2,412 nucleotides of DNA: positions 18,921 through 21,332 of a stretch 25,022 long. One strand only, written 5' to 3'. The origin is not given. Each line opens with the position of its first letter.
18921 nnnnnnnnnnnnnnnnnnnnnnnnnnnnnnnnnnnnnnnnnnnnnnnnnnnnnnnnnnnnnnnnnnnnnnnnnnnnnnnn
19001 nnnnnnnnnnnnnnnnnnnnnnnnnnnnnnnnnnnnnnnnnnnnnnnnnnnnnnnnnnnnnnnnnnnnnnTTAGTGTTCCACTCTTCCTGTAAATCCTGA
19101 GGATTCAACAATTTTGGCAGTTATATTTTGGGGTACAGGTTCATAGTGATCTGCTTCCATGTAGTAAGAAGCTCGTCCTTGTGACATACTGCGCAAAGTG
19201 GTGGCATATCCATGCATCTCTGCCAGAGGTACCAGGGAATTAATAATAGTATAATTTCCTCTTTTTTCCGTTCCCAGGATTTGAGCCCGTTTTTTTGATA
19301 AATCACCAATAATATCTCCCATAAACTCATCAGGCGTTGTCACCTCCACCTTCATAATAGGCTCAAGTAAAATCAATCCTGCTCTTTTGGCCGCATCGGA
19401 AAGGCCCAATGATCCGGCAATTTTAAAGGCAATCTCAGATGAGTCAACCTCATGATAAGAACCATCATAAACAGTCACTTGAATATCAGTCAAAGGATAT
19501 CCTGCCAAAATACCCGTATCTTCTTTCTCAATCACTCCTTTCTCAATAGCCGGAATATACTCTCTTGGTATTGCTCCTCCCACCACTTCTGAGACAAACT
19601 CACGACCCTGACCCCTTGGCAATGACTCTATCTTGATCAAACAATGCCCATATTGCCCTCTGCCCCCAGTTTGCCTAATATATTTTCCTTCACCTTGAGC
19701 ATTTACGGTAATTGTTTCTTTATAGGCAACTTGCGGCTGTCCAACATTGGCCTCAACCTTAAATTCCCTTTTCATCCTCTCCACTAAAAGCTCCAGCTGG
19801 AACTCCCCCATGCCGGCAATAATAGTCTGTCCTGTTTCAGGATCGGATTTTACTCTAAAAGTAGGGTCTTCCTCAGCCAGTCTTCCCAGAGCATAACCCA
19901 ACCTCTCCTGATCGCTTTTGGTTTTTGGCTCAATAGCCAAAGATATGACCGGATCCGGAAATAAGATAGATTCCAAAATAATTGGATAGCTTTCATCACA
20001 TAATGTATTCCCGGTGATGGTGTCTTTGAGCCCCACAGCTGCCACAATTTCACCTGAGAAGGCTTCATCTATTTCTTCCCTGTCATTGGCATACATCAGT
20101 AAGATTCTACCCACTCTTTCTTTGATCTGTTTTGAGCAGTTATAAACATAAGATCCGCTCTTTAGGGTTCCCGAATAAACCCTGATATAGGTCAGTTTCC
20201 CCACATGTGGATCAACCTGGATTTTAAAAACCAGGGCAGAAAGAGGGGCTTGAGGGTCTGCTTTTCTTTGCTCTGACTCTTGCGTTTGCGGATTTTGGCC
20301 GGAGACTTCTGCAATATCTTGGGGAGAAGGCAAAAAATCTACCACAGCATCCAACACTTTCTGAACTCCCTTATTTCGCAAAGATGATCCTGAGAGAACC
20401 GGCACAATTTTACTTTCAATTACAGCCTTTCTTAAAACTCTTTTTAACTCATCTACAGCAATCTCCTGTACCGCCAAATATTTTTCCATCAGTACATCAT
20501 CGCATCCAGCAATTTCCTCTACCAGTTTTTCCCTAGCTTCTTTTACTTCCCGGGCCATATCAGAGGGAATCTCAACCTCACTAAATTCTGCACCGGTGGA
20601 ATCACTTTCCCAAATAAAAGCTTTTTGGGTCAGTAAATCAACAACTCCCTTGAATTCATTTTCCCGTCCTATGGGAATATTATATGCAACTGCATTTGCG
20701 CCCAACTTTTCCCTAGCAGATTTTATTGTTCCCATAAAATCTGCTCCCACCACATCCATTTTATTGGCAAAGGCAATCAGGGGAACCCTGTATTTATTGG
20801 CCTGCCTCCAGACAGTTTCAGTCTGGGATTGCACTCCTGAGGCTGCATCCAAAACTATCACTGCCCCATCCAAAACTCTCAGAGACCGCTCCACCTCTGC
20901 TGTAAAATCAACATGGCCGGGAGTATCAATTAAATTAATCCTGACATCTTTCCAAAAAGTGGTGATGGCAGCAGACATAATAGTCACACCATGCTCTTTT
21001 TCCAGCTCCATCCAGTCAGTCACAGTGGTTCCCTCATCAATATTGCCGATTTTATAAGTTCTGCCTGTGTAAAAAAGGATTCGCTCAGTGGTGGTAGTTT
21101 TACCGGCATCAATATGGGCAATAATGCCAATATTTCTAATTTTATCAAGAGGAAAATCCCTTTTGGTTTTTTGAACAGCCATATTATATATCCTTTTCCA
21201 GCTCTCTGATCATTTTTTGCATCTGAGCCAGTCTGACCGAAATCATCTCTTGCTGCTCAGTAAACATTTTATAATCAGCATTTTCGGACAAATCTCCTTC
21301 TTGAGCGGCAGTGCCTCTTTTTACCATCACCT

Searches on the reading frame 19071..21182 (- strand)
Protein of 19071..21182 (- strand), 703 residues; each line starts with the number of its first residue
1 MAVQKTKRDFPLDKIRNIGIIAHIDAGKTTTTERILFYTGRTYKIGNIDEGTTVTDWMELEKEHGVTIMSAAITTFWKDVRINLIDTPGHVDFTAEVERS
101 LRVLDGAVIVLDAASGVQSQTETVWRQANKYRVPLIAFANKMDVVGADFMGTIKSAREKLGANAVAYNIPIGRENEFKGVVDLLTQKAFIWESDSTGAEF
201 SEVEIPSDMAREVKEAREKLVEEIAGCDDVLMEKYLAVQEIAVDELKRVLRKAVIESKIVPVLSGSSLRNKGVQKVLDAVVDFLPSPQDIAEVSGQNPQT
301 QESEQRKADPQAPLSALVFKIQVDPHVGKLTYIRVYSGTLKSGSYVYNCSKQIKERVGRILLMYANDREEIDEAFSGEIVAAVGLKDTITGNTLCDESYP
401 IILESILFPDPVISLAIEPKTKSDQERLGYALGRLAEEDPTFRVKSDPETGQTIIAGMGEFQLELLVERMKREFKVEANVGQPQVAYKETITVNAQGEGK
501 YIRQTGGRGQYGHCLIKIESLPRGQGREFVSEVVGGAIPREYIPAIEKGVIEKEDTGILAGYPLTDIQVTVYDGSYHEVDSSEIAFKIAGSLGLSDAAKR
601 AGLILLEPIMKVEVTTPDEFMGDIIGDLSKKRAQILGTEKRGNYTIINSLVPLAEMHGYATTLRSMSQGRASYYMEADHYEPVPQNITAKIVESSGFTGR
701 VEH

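Call 12: find_related_loci(query=window:19071-21182:-, collection=genome_contigs, flank=6000)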
Query window:19071-21182:- (703 aa) in genome_contigs; peptide patterns used: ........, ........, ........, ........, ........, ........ (x = any residue, [..] = any of these).
600 stretches matched a pattern (row limit reached: there are more); 600 encode a relative of the query (tblastn E <= 1e-3); the best 80 are kept; 80 distinct loci.
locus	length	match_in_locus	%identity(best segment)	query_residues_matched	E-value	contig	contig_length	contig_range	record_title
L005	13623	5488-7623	75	1-703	0e+0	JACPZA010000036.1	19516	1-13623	MAG: Candidatus Daviesbacteria bacterium isolate NC_groundwater_877_Pr1_S2p5_34_16 Montesol18_S2p5_coassembly_scaffold_1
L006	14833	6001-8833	68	8-692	0e+0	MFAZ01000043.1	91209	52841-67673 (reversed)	MAG: Candidatus Curtissbacteria bacterium RIFCSPHIGHO2_01_FULL_41_11 rifcsphigho2_01_scaffold_800, whole genome shotgun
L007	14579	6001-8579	65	2-694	0e+0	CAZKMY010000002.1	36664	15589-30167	MAG TPA_asm: uncultured Pseudomonadales bacterium isolate SRP263991_co6_38 genome assembly, contig: NODE_756_length_3666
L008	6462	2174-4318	64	1-702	0e+0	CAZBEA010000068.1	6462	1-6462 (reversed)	MAG TPA_asm: uncultured Gammaproteobacteria bacterium isolate binchicken_co16_305 genome assembly, contig: NODE_19682_le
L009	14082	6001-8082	66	8-692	0e+0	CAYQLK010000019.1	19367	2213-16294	MAG TPA_asm: uncultured Gammaproteobacteria bacterium isolate SRP286056_co1_654 genome assembly, contig: NODE_3345_lengt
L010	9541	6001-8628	62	3-700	0e+0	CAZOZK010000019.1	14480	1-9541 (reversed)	MAG TPA_asm: uncultured Pseudomonadales bacterium isolate SRP107338_co1_182 genome assembly, contig: NODE_4491_length_14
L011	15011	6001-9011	61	8-693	0e+0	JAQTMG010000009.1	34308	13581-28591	MAG: Patescibacteria group bacterium isolate STA_35 NODE_2431_length_34308_cov_4.375589_Sandtown_A, whole genome shotgun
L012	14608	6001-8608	61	3-692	0e+0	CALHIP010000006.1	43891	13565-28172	MAG: uncultured Patescibacteria group bacterium isolate S1_Bin_Bin_48_sub_1 genome assembly, contig: c_000001132211, who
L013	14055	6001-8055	61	8-693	0e+0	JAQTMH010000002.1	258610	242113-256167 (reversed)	MAG: Patescibacteria group bacterium isolate STA_36 NODE_85_length_258610_cov_5.218262_Sandtown_A, whole genome shotgun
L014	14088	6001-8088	59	8-699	0e+0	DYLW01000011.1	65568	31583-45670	MAG TPA_asm: Leptospira biflexa isolate SulCav_AS07-7_3_45_27 SulCav_AS07_7_330_length_65568_cov_16_333842, whole genome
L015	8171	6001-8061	60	8-694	0e+0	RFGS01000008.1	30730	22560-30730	MAG: Zetaproteobacteria bacterium isolate J030 k99_37068, whole genome shotgun sequence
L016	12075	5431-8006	60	8-693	0e+0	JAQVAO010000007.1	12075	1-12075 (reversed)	MAG: Patescibacteria group bacterium isolate STD2_43 NODE_20548_length_12075_cov_4.222213_Sandtown_D2, whole genome shot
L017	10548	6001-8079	61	8-696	0e+0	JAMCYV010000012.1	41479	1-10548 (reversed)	MAG: Patescibacteria group bacterium isolate FK_Sedi_B_Bin.336 NODE_2535_length_41479_cov_4.34833, whole genome shotgun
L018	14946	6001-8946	61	8-693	0e+0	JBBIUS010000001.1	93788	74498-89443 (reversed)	MAG: Candidatus Falkowbacteria bacterium isolate ETS170220_bin_59 NODE_140_length_93788_cov_4.87574, whole genome shotgu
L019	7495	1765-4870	60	8-692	0e+0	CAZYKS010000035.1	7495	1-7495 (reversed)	MAG TPA_asm: uncultured Gammaproteobacteria bacterium isolate SRP214966_co3_413 genome assembly, contig: NODE_17806_leng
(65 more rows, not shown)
